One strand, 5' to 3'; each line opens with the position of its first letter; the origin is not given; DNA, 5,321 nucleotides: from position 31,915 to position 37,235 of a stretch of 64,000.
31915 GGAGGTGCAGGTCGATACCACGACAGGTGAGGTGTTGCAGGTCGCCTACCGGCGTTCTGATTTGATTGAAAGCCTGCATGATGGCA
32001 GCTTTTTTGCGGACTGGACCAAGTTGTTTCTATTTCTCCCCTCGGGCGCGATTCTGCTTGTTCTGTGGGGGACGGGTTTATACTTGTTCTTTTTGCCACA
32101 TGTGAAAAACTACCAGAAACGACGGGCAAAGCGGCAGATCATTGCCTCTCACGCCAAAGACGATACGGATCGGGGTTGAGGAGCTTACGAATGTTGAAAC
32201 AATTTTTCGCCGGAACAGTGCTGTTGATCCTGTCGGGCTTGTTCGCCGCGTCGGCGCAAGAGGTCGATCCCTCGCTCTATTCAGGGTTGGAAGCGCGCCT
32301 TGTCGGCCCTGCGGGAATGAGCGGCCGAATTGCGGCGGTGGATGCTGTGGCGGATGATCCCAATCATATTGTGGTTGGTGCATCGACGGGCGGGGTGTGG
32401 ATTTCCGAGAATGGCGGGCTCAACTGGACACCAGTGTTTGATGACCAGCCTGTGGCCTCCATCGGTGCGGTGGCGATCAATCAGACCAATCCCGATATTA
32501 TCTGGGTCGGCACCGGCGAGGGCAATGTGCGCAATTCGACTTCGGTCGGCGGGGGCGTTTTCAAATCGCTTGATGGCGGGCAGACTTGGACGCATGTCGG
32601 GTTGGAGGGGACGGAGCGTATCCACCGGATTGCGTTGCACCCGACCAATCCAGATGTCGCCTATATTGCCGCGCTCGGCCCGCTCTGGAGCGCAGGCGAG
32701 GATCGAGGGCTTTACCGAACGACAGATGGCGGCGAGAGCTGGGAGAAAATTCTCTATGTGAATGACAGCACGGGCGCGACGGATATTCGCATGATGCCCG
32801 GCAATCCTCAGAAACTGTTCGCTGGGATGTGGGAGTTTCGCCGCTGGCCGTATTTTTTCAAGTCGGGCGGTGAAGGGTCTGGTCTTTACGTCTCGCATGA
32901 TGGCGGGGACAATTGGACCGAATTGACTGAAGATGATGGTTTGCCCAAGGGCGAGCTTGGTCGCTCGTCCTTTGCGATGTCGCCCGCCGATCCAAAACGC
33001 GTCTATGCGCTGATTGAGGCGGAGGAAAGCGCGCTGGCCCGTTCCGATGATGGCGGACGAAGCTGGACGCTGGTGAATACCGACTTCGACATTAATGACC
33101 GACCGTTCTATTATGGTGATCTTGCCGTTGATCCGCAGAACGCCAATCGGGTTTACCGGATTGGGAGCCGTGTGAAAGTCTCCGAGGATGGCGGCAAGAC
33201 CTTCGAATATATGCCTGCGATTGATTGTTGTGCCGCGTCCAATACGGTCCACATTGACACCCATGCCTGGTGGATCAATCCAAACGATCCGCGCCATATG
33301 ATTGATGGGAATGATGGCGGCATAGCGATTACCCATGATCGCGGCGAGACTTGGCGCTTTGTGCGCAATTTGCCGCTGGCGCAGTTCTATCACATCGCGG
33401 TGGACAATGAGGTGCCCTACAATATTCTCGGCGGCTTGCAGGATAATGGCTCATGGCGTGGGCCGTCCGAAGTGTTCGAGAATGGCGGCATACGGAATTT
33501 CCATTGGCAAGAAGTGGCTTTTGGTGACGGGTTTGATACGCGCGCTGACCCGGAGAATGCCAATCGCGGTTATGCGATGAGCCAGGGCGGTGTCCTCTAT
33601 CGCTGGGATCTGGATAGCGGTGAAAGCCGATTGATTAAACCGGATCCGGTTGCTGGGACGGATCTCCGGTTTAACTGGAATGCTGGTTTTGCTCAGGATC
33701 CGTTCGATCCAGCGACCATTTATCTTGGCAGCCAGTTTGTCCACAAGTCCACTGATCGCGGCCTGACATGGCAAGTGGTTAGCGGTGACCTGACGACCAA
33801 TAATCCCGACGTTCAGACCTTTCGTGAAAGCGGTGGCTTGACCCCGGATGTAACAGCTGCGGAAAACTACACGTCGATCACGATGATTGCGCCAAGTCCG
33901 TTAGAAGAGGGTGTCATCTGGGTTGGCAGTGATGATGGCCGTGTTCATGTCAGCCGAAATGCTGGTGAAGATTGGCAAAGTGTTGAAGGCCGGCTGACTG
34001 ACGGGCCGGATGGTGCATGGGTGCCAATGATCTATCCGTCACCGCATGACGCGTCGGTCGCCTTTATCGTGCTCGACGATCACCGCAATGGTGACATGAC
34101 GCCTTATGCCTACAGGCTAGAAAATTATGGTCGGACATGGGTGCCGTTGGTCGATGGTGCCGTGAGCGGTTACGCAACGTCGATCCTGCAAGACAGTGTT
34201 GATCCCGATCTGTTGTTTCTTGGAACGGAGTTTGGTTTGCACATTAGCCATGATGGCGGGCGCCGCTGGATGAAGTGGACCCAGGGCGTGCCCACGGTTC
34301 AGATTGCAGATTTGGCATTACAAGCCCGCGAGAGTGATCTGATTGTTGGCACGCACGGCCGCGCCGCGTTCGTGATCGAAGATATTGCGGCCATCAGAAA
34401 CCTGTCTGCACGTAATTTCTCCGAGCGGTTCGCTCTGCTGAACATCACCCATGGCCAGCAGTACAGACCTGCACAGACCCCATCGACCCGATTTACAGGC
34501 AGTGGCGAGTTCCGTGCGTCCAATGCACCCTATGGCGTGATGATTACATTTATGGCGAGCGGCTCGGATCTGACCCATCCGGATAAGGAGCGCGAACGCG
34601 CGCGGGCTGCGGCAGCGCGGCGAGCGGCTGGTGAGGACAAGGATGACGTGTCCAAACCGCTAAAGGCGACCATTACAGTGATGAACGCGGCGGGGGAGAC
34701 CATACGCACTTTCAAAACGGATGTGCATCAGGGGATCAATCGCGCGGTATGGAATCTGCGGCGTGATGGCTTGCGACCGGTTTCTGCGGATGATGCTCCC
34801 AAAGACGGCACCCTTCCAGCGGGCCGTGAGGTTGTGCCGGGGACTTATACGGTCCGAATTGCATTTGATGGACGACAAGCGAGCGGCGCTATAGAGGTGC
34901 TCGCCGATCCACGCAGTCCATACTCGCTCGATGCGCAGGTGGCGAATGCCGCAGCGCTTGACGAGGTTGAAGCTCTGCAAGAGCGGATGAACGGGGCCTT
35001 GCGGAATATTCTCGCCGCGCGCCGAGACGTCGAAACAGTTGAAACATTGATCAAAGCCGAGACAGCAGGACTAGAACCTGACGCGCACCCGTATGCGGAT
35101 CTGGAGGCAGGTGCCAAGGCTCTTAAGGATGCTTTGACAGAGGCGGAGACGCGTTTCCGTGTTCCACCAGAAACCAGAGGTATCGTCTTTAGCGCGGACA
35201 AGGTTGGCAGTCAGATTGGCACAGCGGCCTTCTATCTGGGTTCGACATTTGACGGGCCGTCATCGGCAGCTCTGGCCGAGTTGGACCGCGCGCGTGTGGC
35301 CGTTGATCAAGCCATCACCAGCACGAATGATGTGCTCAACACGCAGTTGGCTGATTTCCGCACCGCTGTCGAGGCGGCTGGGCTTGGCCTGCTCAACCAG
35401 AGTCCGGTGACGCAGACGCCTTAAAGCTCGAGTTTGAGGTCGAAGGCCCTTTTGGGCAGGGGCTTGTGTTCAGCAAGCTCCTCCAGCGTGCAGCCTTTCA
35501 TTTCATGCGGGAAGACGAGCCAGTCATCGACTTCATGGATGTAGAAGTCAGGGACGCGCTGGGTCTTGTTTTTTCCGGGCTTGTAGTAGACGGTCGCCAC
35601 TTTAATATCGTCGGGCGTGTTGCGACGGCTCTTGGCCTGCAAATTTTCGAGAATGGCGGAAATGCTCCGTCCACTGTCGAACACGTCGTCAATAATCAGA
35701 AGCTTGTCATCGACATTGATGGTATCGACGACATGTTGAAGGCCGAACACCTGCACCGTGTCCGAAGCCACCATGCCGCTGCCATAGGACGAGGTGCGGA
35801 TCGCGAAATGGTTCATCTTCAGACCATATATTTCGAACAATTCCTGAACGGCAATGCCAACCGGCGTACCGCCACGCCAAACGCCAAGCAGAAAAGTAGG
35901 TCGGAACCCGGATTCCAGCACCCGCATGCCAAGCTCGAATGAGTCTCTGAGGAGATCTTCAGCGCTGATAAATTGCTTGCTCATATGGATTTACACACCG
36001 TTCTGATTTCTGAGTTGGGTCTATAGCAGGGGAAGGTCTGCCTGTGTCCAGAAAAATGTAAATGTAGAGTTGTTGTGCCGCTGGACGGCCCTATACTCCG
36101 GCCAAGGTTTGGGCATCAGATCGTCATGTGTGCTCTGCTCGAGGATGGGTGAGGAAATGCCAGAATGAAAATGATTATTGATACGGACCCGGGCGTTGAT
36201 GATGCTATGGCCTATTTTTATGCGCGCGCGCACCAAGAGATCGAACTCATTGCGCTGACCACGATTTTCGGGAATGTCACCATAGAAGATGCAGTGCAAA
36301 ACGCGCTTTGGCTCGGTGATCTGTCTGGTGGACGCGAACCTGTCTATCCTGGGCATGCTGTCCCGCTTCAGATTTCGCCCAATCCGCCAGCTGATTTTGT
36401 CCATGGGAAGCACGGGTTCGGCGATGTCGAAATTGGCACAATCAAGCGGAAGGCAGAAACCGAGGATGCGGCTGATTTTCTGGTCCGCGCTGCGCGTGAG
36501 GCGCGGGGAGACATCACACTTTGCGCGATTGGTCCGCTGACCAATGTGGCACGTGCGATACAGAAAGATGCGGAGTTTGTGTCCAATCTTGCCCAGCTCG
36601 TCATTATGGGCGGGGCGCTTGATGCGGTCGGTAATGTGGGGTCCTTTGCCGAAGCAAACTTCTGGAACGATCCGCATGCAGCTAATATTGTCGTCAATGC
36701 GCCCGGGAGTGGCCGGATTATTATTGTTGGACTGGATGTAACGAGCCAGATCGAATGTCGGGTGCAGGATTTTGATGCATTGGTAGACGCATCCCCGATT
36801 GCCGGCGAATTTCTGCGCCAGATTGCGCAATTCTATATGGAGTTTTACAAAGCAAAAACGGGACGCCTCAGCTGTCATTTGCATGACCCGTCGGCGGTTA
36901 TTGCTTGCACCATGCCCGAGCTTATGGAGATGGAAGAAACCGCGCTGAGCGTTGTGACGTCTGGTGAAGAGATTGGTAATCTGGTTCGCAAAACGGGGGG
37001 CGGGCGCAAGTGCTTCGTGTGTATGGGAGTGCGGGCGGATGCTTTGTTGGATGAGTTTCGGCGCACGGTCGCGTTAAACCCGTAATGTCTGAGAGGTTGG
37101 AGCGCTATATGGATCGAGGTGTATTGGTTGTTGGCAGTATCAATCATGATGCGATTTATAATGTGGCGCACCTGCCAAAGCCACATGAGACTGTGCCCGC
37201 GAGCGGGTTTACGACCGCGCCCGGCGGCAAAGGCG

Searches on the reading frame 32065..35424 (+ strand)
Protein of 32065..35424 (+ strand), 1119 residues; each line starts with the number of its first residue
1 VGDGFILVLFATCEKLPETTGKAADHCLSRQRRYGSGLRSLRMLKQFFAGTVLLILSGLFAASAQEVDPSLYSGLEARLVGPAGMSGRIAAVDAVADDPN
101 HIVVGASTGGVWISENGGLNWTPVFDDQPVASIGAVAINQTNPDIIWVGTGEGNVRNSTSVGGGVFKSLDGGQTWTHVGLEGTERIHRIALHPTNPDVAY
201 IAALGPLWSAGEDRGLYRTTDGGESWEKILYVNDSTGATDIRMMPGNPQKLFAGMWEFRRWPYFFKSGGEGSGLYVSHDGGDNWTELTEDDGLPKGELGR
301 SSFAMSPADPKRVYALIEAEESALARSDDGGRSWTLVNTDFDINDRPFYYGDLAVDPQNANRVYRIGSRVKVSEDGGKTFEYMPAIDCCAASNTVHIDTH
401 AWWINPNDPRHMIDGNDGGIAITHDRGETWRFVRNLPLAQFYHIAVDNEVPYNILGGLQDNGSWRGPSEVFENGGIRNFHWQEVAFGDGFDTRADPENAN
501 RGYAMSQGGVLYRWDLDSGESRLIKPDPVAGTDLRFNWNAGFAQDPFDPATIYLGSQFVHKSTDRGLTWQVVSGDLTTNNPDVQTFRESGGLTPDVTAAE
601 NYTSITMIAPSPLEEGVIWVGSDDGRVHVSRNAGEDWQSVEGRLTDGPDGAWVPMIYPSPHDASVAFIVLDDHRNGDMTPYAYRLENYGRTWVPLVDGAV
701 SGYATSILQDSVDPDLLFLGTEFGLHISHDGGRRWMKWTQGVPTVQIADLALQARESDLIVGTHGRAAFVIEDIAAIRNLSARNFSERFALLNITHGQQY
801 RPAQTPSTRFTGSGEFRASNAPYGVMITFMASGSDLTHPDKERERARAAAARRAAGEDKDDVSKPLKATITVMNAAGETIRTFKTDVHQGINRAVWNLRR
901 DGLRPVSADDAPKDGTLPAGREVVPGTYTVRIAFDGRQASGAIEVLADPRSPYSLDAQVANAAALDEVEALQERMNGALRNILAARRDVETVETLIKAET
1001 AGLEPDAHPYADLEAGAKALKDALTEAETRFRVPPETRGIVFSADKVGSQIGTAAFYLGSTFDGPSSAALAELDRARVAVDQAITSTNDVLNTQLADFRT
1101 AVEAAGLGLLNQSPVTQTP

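Call 49: search_protein_families(library=pfam, proteins=[window:32065-35424:+], max_evalue=0.001)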
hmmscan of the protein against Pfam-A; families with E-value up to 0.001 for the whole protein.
window:32065-35424:+ (1119 aa): 2 families
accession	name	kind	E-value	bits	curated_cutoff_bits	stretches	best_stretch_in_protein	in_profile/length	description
PF15902.12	Sortilin-Vps10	-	4.9e-26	92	33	3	165-289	3-114/446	Sortilin, neurotensin receptor 3,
PF02012.26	BNR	-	1.5e-16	58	27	0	217-228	1-12/12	BNR/Asp-box repeat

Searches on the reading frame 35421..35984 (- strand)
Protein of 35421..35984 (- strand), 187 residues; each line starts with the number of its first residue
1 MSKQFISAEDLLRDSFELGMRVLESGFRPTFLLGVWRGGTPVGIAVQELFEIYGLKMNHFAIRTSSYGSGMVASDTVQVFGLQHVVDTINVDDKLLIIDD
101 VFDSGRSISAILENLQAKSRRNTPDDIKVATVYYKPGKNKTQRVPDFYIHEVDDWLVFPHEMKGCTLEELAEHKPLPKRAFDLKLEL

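Call 49: search_protein_families(library=pfam, proteins=[window:35421-35984:-], max_evalue=0.001)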
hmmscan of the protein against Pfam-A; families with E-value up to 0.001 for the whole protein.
window:35421-35984:- (187 aa): 1 family
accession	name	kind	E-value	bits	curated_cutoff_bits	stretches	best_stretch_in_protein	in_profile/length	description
PF00156.33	Pribosyltran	-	2.1e-08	34.1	26.3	1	25-160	25-151/158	Phosphoribosyl transferase domain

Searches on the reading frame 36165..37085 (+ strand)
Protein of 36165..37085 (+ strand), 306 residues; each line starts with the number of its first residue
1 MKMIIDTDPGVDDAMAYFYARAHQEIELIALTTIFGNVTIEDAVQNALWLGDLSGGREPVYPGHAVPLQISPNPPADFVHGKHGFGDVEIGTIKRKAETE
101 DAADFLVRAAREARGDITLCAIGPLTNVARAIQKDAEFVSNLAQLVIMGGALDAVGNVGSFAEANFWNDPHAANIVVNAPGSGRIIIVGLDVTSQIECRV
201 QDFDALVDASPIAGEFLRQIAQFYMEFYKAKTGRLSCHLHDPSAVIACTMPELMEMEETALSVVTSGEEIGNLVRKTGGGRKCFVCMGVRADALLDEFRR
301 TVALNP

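Call 49: search_protein_families(library=pfam, proteins=[window:36165-37085:+], max_evalue=0.001)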
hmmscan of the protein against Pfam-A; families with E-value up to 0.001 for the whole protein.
window:36165-37085:+ (306 aa): 1 family
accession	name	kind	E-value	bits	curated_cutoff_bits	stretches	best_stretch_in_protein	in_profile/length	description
PF01156.24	IU_nuc_hydro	-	5.6e-80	269.6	34.2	1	3-295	1-296/297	Inosine-uridine preferring nucleoside hydrolase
